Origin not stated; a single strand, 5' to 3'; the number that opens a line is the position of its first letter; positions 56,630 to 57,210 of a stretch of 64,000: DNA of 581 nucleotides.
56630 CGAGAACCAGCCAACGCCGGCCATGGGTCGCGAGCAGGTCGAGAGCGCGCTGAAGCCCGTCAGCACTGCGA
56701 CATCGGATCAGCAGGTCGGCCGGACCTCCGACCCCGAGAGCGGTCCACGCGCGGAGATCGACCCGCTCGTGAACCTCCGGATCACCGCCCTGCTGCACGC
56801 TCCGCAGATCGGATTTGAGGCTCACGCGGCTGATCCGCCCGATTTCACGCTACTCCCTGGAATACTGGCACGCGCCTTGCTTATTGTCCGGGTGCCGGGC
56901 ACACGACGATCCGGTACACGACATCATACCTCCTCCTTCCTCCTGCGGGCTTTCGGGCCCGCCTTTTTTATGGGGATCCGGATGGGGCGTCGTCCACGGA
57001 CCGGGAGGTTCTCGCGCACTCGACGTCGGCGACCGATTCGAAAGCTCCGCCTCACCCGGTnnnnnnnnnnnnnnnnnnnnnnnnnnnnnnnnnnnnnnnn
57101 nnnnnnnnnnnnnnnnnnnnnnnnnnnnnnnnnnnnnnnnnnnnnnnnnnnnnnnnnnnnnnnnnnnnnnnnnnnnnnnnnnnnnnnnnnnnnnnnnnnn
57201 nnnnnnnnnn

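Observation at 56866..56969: Near-consensus sigma-54 promoter driving a ~78-nt terminator-bounded RNA with a CU-rich anti-Shine-Dalgarno tract, beside a giant sigma-54 activator gene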

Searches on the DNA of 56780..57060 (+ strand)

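Call 23: search_rna_families(source=window, start=56780, end=57060, threshold=evalue, max_evalue=10)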
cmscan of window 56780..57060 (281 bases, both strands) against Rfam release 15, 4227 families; matches with E-value up to 10: 1.
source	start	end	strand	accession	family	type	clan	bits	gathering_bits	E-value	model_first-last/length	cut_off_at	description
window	56900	56969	+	RF02784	SorX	Gene; sRNA;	-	11.6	46.6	3.9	1-73/73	no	Singlet oxygen resistance RNA X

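Call 27: build_rna_model(alignment_id=A2, structure=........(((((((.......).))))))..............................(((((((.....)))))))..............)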
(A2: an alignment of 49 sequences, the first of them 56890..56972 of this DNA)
Model R1 built from alignment A2 (49 sequences, 93 columns); structure: as given.
model positions 86; base pairs 14; branch points 1; effective number of sequences 1.76; information 0.661 bits per position. Calibrated on 0.2 Mb of random sequence (short: E-values are rough).
structure used (alignment columns):
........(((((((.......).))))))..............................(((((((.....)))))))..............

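Call 29: search_with_rna_model(model_id=R1, source=window, max_evalue=10, filters=off)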
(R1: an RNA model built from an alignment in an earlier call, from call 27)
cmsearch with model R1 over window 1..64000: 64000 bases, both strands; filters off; matches with E-value up to 10: 5.
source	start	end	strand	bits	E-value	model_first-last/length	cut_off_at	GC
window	56889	56974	+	93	4.9e-22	1-86/86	no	0.63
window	63202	63276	-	10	1.2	1-86/86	no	0.67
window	56945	56962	-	7.2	6.3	57-74/86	no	0.83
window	35281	35339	-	6.6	9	1-86/86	no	0.61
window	45953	45972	-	6.4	10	55-74/86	no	0.85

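Call 30: search_with_rna_model(model_id=R1, sources=[L001, L002, L003, L004, L005, L006, L007, L008, L009, L010, L011, L012, L013, L014, L015, L016, L017, L018, L019, L020, L021, L022, L023, L024, L025, L026, L027, L028, L029, L030, L031, L032, L033, L034, L035, L036, L037, L038, L039, L040, L041, L042, L043, L044, L045, L046, L047, L048, L049, L050, L051, L052, L053, L054, L055, L056, L057, L058, L059, L060, L061, L062, L063, L064, L065, L066, L067, L068], max_evalue=1)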
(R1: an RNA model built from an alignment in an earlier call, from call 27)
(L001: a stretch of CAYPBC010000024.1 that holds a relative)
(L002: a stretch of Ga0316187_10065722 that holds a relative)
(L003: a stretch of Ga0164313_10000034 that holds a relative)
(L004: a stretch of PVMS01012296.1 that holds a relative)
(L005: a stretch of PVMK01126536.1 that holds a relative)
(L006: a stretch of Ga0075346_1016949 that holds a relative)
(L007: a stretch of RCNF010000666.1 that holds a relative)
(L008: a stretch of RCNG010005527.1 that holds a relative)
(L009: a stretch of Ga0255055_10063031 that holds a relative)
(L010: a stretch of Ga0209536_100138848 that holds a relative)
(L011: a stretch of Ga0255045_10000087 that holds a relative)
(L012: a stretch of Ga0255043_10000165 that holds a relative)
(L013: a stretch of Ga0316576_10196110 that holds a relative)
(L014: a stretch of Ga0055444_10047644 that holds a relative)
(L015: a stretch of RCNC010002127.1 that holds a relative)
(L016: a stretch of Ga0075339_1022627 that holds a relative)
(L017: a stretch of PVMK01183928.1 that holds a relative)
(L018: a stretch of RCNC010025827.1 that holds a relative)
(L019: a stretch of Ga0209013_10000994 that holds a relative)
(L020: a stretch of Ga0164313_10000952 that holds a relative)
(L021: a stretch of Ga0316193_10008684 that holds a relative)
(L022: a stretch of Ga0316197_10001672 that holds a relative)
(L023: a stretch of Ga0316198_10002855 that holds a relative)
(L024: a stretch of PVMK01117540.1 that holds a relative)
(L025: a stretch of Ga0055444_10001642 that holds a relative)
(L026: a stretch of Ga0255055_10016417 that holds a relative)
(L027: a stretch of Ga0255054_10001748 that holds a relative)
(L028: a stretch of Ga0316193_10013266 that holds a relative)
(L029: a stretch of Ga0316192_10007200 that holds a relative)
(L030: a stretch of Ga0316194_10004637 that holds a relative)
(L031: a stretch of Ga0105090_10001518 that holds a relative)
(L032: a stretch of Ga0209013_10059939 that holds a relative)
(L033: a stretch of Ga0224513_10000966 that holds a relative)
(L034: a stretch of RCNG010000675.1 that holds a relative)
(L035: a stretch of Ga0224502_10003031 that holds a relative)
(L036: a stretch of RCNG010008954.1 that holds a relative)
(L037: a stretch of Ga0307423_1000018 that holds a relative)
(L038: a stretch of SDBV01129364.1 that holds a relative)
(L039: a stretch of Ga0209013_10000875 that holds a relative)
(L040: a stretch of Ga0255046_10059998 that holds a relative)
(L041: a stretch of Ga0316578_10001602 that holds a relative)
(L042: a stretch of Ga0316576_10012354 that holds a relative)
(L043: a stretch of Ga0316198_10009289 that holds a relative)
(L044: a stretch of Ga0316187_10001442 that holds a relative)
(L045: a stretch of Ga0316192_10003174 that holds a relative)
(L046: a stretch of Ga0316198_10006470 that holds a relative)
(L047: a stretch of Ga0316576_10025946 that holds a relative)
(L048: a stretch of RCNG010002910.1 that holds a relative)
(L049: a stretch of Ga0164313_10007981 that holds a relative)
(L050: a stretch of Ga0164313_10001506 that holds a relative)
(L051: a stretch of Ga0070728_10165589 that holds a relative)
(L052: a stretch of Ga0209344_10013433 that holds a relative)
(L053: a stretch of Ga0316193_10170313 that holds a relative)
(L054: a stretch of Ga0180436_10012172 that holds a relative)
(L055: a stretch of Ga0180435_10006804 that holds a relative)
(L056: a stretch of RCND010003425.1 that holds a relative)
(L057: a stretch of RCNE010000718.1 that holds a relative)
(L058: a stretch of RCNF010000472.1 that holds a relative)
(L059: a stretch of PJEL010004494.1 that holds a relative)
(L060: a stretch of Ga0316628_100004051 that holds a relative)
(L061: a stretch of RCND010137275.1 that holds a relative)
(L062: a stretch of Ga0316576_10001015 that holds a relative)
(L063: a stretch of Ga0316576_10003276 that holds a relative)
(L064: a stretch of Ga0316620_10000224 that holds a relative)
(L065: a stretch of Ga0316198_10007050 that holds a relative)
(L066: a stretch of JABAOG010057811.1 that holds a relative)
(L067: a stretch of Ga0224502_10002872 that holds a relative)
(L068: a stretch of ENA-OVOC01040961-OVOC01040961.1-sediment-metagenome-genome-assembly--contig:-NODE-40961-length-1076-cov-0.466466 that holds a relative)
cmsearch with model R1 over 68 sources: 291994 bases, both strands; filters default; matches with E-value up to 1: 65.
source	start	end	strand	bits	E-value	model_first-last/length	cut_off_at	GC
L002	206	291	-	111.1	4.6e-26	1-86/86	no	0.6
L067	2346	2431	-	109.6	1.2e-25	1-86/86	no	0.59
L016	369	454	-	108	2.9e-25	1-86/86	no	0.6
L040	418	504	-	107.2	4.8e-25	1-86/86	no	0.59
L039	2346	2431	-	106.8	6.1e-25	1-86/86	no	0.58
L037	2348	2434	-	106.6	6.9e-25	1-86/86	no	0.61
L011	195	280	-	106.5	7.3e-25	1-86/86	no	0.55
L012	2349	2434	-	106.5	7.3e-25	1-86/86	no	0.55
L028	2348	2434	-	105.9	1e-24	1-86/86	no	0.62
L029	2348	2434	-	105.9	1e-24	1-86/86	no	0.62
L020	2350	2433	-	105.8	1.1e-24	1-86/86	no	0.6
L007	2353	2438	-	105.6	1.3e-24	1-86/86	no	0.6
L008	1597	1682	-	105.6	1.3e-24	1-86/86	no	0.6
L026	2348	2434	-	105.5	1.3e-24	1-86/86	no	0.6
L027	2348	2434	-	105.5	1.3e-24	1-86/86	no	0.6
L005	2351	2434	-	105.4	1.4e-24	1-86/86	no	0.62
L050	2347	2431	-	105.3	1.5e-24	1-86/86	no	0.58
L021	2349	2435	-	104.8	2e-24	1-86/86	no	0.62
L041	2345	2430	-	104.8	2e-24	1-86/86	no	0.58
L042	1112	1197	-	104.8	2e-24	1-86/86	no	0.58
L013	379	464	-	104.8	2e-24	1-86/86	no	0.64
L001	5850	5933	-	104.7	2.1e-24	1-86/86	no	0.58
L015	2350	2433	-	104.7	2.1e-24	1-86/86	no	0.58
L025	2351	2436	-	104.7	2.2e-24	1-86/86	no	0.59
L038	1473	1556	-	104.6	2.2e-24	1-86/86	no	0.57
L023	2331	2417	-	104.2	2.8e-24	1-86/86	no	0.59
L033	2348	2434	-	104.2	2.8e-24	1-86/86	no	0.59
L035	2348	2434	-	104.2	2.8e-24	1-86/86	no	0.59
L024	547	630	-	104.2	2.9e-24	1-86/86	no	0.58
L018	1651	1736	-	104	3.2e-24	1-86/86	no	0.62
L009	278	363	-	103.7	3.9e-24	1-86/86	no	0.58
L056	2347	2431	-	103.5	4.2e-24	1-86/86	no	0.55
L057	2347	2431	-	103.5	4.2e-24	1-86/86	no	0.55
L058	2347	2431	-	103.5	4.2e-24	1-86/86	no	0.55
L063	2349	2433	-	103.5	4.3e-24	1-86/86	no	0.62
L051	104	188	-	103.1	5.6e-24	1-86/86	no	0.54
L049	2350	2434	-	103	5.8e-24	1-86/86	no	0.56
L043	2348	2434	-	102.9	6.1e-24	1-86/86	no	0.61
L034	2348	2434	-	102.9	6.2e-24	1-86/86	no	0.59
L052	2347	2431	-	102.7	7.1e-24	1-86/86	no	0.53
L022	2348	2434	-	102.5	8e-24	1-86/86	no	0.59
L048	1104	1188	-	102.3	9e-24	1-86/86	no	0.56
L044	2347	2431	-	102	1.1e-23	1-86/86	no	0.55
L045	2347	2431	-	102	1.1e-23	1-86/86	no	0.55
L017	525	608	-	101.8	1.2e-23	1-86/86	no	0.61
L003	2350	2433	-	101.2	1.7e-23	1-86/86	no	0.6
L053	437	521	-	101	1.9e-23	1-86/86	no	0.55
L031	2351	2436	-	100.6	2.4e-23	1-86/86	no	0.67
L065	2347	2431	-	100.4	2.7e-23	1-86/86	no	0.54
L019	2350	2433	-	98.7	7.3e-23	1-86/86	no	0.62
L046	2348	2431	-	97.9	1.2e-22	1-86/86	no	0.57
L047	2349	2433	-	97.1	1.9e-22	1-86/86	no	0.6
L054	2348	2431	-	96.3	3.2e-22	1-86/86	no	0.6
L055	610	693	-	96.3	3.2e-22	1-86/86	no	0.6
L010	1480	1566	-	95.2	6e-22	1-86/86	no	0.57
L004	2351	2433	-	94.1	1.1e-21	1-86/86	no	0.61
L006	1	74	-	91.7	4.8e-21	1-74/86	3'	0.64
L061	109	193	-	91.4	5.7e-21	1-86/86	no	0.61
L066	63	145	-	86.6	9.7e-20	1-86/86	no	0.6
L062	2348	2429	-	78.8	9.8e-18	1-86/86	no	0.63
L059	2328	2410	-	77.7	1.9e-17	1-86/86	no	0.53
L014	1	60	-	73.3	2.6e-16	1-60/86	3'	0.62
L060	1506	1588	-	63.7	7.6e-14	1-86/86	no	0.59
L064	2330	2412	-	63.7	7.6e-14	1-86/86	no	0.59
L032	1248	1338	+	13.2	0.8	1-86/86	no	0.57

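Call 49: search_with_rna_model(model_id=R1, sources=[L069, L070, L071], max_evalue=1, show_alignments=3)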
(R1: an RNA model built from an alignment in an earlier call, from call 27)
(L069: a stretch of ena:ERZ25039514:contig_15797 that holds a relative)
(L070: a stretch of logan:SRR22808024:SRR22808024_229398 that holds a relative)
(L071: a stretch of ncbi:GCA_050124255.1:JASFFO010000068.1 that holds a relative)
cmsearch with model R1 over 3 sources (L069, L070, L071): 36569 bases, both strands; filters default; matches with E-value up to 1: 3.
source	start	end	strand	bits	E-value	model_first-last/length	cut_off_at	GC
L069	9929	10014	-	103.9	4.3e-25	1-86/86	no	0.62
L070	26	110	-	101.7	1.6e-24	1-86/86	no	0.58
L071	6737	6820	-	97.6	1.8e-23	1-86/86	no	0.56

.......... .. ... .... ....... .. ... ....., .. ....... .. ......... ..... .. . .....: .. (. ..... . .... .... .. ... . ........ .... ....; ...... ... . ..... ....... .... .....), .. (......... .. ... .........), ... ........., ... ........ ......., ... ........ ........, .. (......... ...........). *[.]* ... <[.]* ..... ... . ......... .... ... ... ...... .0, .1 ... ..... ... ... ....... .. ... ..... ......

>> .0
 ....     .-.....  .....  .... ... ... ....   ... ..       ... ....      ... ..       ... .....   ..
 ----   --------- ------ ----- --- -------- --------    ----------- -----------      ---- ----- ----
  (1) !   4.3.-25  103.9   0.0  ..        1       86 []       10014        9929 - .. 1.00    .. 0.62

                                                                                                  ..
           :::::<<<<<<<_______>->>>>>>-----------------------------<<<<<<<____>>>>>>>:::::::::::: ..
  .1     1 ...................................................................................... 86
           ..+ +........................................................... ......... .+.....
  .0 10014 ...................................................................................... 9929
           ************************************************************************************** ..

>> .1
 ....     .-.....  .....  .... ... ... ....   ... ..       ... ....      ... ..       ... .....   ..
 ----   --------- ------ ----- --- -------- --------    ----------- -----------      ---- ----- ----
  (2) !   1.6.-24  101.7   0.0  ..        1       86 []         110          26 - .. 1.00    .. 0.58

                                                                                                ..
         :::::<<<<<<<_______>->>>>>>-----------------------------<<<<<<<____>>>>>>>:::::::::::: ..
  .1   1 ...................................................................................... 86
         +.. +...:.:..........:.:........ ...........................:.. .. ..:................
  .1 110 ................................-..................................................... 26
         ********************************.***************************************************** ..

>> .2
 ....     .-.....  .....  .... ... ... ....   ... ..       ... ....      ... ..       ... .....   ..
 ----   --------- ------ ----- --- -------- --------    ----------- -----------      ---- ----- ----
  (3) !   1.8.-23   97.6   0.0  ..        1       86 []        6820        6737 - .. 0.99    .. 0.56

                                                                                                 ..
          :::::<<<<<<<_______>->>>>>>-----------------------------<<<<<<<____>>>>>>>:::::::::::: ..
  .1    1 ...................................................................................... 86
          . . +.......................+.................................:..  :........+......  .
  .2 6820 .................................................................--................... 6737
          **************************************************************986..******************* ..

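Call 61: search_with_rna_model(model_id=R1, sources=[L072, L073, L074, L075], max_evalue=1, show_alignments=4)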
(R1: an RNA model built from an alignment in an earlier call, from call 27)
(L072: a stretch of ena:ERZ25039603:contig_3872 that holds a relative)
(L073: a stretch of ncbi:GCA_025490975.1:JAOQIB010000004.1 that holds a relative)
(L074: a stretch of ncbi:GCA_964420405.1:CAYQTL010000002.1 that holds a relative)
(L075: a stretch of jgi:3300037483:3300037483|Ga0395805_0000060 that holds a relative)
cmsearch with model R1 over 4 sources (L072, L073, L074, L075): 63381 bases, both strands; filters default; matches with E-value up to 1: 3.
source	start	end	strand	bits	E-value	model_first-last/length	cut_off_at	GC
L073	9877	9960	-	92.1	7.9e-22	1-86/86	no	0.62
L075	9844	9925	-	76.8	7e-18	1-86/86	no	0.57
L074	10058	10140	-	64.8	8.6e-15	1-86/86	no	0.65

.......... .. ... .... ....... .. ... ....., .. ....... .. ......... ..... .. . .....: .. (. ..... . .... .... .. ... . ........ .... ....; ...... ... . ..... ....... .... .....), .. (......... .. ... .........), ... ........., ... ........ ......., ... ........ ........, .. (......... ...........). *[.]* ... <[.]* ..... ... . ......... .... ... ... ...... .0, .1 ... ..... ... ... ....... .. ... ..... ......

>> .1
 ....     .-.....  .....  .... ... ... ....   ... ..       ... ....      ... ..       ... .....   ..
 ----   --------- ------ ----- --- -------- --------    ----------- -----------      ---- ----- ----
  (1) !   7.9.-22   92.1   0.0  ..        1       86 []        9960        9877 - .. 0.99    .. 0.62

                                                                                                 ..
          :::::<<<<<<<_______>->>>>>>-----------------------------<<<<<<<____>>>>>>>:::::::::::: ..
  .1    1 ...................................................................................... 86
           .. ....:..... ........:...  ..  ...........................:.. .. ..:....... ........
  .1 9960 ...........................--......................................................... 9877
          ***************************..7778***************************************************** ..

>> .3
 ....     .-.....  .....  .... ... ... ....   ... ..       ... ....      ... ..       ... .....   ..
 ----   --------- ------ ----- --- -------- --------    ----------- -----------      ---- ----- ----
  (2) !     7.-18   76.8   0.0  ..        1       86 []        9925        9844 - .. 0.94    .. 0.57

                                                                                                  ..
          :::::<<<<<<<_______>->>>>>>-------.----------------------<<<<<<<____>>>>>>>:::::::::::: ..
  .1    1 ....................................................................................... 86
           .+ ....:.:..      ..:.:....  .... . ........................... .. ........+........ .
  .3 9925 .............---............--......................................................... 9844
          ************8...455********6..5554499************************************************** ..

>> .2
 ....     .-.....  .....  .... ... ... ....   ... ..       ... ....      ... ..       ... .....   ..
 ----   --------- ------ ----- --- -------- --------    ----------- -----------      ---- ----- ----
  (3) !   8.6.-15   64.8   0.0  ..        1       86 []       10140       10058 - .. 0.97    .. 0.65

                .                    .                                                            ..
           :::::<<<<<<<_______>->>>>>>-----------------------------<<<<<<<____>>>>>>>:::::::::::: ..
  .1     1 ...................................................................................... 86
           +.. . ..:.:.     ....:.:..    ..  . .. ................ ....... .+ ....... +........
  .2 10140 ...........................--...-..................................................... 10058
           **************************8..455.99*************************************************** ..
